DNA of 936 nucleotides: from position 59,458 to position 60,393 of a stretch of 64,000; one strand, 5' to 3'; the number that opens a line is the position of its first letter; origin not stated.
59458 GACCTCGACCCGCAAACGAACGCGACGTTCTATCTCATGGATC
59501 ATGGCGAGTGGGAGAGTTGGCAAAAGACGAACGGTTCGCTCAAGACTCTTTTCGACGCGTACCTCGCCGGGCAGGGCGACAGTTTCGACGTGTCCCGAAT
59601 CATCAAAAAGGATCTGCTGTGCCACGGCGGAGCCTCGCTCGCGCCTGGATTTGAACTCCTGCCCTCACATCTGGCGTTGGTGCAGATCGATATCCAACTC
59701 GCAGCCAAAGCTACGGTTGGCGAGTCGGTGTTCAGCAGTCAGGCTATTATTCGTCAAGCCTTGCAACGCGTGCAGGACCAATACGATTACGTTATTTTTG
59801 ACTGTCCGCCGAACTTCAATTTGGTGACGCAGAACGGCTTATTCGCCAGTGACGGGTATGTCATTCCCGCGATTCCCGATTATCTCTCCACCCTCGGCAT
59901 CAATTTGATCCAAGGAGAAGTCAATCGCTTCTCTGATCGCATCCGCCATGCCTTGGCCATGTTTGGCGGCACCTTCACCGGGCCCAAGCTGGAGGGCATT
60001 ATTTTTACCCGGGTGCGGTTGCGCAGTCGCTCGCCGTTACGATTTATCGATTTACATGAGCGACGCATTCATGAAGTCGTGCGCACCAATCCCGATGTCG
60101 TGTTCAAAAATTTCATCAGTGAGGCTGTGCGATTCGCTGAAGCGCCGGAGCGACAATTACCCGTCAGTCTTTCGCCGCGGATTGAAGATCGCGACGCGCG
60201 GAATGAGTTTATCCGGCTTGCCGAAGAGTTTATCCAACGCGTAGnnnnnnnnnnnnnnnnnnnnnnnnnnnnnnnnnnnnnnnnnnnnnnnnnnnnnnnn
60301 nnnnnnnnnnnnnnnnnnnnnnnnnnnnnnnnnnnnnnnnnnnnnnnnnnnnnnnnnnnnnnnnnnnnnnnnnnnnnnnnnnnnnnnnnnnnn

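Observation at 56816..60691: Che-cluster terminal module: hybrid kinase and a small protein share a novel ~70-aa domain, bracketing a membrane-anchored ParA-like ATPase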

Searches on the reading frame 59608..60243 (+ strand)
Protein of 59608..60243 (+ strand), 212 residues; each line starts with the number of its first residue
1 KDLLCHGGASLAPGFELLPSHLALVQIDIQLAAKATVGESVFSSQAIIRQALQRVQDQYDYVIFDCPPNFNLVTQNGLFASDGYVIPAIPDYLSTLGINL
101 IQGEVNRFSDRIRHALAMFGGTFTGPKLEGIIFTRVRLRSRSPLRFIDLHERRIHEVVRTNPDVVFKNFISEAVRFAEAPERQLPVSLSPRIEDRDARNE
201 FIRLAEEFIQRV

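Call 58: find_related_loci(query=A3, collection=viral_contigs, flank=4000)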
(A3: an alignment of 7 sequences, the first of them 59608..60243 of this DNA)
Query A3 (212 aa) in viral_contigs; peptide patterns used: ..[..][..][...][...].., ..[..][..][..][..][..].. (x = any residue, [..] = any of these).
246 stretches matched a pattern; 156 encode a relative of the query (tblastn E <= 1e-3); the best 80 are kept; 80 distinct loci.
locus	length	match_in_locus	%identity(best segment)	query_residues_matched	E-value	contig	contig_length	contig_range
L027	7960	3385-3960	37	1-186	2e-37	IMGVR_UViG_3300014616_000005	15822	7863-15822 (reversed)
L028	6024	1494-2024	39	16-186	1e-36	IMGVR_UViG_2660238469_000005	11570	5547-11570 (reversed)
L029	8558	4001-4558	37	7-186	4e-33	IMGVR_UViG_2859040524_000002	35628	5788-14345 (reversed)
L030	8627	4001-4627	34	16-212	1e-29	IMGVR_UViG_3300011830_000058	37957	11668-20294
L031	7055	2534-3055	36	20-186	2e-27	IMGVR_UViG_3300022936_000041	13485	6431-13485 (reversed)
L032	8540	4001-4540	26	15-186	6e-20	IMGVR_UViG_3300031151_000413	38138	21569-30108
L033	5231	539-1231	30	1-212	1e-19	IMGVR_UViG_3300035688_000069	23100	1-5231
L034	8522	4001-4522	27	14-212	1e-16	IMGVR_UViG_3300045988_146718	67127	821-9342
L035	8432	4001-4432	27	14-179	1e-16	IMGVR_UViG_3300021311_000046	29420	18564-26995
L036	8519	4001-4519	29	15-212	1e-16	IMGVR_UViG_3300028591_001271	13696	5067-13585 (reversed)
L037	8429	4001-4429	27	14-178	2e-15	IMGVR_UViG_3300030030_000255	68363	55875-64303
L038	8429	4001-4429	27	14-178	2e-15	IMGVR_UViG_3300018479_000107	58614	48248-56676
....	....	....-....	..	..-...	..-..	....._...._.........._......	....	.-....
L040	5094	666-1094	27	14-178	3e-15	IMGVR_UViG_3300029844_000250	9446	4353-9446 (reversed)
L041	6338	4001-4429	26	14-181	4e-15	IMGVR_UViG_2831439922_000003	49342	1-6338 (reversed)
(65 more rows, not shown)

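Call 63: search_protein_families(library=pfam, proteins=[L027:1937-3124:+, L028:1-1188:+, L029:2535-3698:+, L030:2831-3556:+, L031:930-1439:+, L032:1765-2820:+, L027:4734-6416:-, L031:3867-4850:-, L029:5210-5659:-], max_evalue=0.001)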
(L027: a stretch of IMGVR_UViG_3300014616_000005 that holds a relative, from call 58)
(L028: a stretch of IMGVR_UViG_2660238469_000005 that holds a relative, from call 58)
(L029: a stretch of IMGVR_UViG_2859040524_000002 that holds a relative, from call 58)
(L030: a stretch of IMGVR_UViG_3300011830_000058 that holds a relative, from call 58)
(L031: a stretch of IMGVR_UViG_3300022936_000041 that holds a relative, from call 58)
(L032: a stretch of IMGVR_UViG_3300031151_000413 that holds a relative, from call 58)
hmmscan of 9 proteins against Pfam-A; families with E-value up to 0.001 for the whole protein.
L027:1937-3124:+ (396 aa): 3 families
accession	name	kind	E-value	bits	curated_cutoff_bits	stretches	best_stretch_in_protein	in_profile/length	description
PF22022.2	Phage_int_M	-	3.4e-34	117.4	27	1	100-193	1-94/96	Phage integrase central domain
PF13356.12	Arm-DNA-bind_3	-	6.2e-28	97.2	27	1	3-88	1-83/83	Arm DNA-binding domain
PF00589.27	Phage_integrase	-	1.7e-27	96.7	27.1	1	206-371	2-170/172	Phage integrase family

L028:1-1188:+ (396 aa): 3 families
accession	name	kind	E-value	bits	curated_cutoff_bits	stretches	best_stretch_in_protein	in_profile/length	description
PF22022.2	Phage_int_M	-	6.9e-35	119.6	27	1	100-195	1-96/96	Phage integrase central domain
PF13356.12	Arm-DNA-bind_3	-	4.7e-27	94.4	27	1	3-88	1-83/83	Arm DNA-binding domain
PF00589.27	Phage_integrase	-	1.1e-26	94.1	27.1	1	206-371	2-170/172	Phage integrase family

L029:2535-3698:+ (388 aa): 3 families
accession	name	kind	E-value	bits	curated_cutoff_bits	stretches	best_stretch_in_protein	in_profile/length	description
PF22022.2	Phage_int_M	-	2.9e-35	120.8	27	1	100-195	1-96/96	Phage integrase central domain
PF13356.12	Arm-DNA-bind_3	-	1.3e-26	92.9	27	1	3-88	1-83/83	Arm DNA-binding domain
PF00589.27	Phage_integrase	-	6.3e-26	91.6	27.1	1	206-371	2-170/172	Phage integrase family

L030:2831-3556:+ (242 aa): 2 families
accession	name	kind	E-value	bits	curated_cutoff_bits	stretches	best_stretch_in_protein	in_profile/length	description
PF01051.27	Rep3_N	-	4.1e-32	111.9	22.4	1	12-155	1-140/141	Initiator Replication protein, WH1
PF21205.3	Rep3_C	-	6.2e-18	65.2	21.1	1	169-227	1-59/59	Initiator Rep protein, WH2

L031:930-1439:+ (170 aa): 0 families

L032:1765-2820:+ (352 aa): 0 families

L027:4734-6416:- (561 aa): 1 family
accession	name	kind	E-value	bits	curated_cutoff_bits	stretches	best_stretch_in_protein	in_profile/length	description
PF10592.14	AIPR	-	5.5e-32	112.1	25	1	245-540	1-301/308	AIPR protein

L031:3867-4850:- (328 aa): 1 family
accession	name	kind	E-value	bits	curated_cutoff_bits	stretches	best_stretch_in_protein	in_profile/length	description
PF04860.17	Phage_portal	-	5.1e-16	59.2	39.1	1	88-318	53-276/321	Phage portal protein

L029:5210-5659:- (150 aa): 0 families

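Call 72: search_dna_similar(query=L030:4642-5034:+, collection=plasmids, mode=protein, max_evalue=0.001, max_rows=25)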
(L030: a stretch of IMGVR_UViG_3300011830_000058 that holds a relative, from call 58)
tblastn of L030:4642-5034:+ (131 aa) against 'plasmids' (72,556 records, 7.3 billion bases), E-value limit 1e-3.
No match.

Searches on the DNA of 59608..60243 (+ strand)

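Call 73: search_dna_similar(query=L027:4065-4499:+, collection=ecoli_genomes, mode=distant, max_evalue=0.001, max_rows=10)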
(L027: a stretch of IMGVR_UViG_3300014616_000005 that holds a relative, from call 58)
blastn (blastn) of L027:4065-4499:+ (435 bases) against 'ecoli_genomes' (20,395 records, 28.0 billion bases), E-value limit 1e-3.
No match.
